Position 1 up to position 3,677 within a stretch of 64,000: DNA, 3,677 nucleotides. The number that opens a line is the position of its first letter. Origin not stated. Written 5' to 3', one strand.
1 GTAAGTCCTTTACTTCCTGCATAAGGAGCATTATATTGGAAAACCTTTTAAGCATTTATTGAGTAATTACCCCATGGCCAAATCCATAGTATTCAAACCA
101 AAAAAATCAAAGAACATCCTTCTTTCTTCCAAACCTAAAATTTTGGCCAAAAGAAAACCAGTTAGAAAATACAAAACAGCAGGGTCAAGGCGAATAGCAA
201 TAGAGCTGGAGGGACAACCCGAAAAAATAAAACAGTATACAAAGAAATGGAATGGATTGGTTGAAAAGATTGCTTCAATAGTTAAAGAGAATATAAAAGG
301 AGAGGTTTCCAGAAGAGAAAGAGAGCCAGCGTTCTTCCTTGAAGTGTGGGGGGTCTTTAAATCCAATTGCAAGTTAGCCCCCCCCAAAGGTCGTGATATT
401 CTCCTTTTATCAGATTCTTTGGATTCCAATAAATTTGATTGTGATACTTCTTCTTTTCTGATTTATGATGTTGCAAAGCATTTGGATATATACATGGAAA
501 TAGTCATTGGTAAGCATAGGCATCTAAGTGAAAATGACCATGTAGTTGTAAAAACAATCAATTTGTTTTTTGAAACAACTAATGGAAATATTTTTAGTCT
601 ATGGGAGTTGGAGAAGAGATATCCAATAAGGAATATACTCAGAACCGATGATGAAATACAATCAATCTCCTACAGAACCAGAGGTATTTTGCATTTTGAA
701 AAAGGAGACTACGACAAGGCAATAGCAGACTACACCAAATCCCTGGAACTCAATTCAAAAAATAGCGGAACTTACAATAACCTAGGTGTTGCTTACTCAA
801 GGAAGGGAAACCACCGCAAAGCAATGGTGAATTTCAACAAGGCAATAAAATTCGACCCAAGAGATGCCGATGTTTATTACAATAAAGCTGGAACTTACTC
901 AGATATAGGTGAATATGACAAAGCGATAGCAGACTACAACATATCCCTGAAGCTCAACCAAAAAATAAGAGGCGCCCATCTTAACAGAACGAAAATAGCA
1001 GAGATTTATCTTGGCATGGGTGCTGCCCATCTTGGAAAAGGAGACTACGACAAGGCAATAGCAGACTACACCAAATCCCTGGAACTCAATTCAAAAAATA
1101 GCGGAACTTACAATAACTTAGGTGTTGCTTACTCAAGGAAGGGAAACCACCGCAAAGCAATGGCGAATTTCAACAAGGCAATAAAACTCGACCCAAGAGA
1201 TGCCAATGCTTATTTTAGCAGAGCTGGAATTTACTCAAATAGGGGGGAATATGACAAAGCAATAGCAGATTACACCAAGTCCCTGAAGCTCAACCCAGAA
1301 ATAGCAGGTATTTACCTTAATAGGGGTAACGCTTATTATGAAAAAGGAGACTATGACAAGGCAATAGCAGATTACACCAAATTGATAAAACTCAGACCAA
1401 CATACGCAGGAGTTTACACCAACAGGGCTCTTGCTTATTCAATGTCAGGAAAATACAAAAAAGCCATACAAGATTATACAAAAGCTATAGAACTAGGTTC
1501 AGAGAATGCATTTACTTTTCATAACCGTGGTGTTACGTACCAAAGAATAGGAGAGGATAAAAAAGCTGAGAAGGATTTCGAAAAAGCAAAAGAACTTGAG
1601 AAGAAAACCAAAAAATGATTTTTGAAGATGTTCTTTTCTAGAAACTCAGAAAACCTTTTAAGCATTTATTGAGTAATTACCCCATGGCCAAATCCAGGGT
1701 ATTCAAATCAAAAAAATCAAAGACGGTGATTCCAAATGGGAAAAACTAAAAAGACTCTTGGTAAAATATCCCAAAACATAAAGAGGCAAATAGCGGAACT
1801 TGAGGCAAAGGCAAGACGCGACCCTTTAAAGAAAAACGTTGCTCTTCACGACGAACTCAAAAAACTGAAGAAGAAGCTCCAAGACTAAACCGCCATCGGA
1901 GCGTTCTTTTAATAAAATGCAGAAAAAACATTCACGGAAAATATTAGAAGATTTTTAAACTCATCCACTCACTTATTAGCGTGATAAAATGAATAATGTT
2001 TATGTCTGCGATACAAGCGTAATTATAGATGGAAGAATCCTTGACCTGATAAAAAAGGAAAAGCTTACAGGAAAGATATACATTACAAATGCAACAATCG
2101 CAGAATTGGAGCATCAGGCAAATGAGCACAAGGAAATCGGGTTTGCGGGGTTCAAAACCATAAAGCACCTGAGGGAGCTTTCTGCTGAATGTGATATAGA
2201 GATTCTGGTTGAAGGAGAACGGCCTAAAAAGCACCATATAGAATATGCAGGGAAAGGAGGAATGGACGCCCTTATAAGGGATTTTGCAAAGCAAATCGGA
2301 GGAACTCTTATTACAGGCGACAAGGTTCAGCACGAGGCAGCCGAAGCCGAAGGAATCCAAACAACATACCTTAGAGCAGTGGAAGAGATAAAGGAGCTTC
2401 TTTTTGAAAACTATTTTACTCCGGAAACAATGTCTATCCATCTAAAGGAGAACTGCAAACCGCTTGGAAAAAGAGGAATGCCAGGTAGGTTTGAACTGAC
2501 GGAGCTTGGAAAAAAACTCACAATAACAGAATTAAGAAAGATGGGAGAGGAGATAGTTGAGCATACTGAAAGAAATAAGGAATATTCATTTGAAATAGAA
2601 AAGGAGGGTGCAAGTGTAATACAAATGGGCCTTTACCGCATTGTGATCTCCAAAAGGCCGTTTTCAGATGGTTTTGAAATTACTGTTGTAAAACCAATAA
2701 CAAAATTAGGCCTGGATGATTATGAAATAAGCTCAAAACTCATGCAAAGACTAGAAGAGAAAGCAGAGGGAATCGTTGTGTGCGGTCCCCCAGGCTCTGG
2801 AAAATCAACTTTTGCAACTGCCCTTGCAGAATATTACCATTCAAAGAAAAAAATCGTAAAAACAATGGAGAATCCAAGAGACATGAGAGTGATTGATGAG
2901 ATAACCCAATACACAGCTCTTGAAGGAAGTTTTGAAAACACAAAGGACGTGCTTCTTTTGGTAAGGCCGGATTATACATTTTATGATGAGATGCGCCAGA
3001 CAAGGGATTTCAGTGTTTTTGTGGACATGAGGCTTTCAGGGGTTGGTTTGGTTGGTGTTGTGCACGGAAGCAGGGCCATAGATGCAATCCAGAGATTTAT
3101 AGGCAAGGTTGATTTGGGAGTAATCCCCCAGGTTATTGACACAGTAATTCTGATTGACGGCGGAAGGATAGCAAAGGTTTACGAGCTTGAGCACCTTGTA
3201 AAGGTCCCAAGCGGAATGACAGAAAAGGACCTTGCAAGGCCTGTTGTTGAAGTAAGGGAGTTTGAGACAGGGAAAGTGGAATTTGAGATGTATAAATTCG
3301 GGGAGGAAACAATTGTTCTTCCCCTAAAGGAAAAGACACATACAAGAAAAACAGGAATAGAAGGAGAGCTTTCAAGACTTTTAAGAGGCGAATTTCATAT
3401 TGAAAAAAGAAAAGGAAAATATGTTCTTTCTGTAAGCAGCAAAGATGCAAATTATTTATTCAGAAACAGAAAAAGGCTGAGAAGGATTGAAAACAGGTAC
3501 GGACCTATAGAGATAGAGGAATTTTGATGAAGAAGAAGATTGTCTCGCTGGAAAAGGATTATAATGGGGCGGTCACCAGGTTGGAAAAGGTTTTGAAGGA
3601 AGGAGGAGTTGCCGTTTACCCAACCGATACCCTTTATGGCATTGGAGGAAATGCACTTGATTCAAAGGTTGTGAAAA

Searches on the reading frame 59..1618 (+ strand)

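Call 46: search_protein_families(library=pfam, proteins=[window:59-1618:+], max_evalue=0.00001)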
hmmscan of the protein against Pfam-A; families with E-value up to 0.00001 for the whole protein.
window:59-1618:+ (519 aa): 22 families
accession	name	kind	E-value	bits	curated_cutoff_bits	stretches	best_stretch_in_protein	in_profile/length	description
PF00515.34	TPR_1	-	4.6e-82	267.2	27.8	8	418-449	3-34/34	Tetratricopeptide repeat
PF07719.23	TPR_2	-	1e-68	222.3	27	5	418-449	3-34/34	Tetratricopeptide repeat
PF13414.12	TPR_11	-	5.1e-60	199.3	26.8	6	423-464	1-42/42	TPR repeat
PF13181.12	TPR_8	-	2.3e-59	193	25.7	2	417-448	2-33/34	Tetratricopeptide repeat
PF13431.12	TPR_17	-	8e-55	179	24.4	2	371-403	2-34/34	Tetratricopeptide repeat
PF13424.12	TPR_12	-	6.4e-45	151.7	30.1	5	313-378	2-75/77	Tetratricopeptide repeat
PF13432.12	TPR_16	-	1.8e-29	102.2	32.7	2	420-483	1-64/65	Tetratricopeptide repeat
PF13428.12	TPR_14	-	2.3e-25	86.9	23.5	0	418-457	3-42/44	Tetratricopeptide repeat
PF14559.12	TPR_19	-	3e-25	88.8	25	0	325-384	2-61/68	Tetratricopeptide repeat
PF13374.12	TPR_10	-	1.9e-23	82.2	27.5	0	350-375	4-29/42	Tetratricopeptide repeat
PF13371.12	TPR_9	-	5e-23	81.3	35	0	391-447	4-60/73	Tetratricopeptide repeat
PF13176.12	TPR_7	-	1.6e-21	74.9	27.9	0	423-447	6-30/36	Tetratricopeptide repeat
PF13174.12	TPR_6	-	9.4e-20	70.3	26.3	0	419-447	3-31/33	Tetratricopeptide repeat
PF10516.15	SHNi-TPR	-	5.4e-15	55.1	21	0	463-479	14-30/38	SHNi-TPR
PF25575.1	TPR_BSK1_C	-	5.9e-12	46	42.2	0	422-481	48-108/118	Serine/threonine-protein kinase BSK1-like, TPR repeats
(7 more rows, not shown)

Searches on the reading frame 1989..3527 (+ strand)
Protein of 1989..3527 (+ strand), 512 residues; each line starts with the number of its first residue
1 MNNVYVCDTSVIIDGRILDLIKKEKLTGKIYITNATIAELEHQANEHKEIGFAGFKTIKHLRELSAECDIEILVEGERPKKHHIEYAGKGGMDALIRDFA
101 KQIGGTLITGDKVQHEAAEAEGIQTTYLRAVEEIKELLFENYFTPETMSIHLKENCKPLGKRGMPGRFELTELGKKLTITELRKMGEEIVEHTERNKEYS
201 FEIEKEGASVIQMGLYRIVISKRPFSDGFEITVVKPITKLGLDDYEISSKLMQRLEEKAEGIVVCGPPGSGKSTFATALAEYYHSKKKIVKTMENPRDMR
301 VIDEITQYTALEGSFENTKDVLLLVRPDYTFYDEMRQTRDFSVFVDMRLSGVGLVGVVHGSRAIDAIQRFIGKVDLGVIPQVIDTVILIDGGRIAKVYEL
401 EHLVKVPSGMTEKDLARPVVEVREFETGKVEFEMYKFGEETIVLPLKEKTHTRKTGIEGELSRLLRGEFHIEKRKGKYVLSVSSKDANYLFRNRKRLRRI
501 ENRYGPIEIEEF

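Call 46: search_protein_families(library=pfam, proteins=[window:1989-3527:+], max_evalue=0.00001)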
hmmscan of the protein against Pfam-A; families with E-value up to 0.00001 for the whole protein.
window:1989-3527:+ (512 aa): 2 families
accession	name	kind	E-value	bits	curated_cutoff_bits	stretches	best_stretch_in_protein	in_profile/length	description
PF01850.27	PIN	-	1.9e-09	38.6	23.6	1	5-118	1-118/120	PIN domain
PF00437.27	T2SSE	-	1.9e-07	30.5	24.9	1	238-380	122-262/370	Type II/IV secretion system protein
